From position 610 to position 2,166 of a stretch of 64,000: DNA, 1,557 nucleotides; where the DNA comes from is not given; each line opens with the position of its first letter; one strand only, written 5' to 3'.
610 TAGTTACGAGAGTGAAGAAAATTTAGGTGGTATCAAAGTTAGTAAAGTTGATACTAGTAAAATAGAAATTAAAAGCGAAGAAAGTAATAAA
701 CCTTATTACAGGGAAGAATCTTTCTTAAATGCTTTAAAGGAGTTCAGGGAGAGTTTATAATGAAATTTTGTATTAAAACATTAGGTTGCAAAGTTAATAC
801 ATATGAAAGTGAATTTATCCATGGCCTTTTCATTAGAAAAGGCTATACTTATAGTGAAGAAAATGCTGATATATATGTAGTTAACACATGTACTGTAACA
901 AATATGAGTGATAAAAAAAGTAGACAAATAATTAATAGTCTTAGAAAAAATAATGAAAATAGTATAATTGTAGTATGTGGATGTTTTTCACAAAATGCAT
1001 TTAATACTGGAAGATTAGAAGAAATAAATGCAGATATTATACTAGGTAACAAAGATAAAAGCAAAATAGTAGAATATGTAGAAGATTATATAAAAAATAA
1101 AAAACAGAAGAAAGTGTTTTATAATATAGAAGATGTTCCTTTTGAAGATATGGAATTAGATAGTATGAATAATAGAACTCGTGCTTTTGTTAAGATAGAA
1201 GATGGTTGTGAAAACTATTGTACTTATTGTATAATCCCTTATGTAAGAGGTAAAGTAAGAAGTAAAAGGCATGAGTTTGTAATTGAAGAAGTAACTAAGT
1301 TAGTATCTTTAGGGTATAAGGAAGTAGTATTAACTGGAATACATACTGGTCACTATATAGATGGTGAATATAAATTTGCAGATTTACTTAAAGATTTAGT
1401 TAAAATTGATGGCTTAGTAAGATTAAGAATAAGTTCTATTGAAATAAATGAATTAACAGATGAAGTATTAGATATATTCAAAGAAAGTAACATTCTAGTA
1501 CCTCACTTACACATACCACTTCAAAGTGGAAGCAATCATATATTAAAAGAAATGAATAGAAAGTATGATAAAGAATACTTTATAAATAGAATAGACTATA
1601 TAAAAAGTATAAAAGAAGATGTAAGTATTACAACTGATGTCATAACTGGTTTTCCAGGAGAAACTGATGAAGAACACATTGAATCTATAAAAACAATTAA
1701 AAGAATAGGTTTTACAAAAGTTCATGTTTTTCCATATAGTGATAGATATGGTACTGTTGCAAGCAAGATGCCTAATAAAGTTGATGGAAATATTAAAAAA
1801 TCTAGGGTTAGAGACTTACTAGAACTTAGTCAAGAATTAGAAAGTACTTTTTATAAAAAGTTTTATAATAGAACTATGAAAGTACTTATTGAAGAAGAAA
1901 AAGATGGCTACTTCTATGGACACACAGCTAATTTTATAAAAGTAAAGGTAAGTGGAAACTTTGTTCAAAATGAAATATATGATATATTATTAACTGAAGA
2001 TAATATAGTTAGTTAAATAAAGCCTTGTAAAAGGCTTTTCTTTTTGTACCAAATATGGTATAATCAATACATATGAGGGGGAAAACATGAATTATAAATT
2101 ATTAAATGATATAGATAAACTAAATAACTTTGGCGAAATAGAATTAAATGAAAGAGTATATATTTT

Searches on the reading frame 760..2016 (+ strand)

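Call 71: search_protein_families(library=pfam, proteins=[window:760-2016:+], max_evalue=0.00001)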
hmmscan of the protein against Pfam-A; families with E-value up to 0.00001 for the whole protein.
window:760-2016:+ (418 aa): 2 families
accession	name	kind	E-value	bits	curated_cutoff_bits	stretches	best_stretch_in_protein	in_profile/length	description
PF04055.27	Radical_SAM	-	1.2e-26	94.3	29.5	1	148-311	5-164/166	Radical SAM superfamily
PF00919.26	UPF0004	-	3.2e-23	82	27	1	2-96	1-98/98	Uncharacterized protein family UPF0004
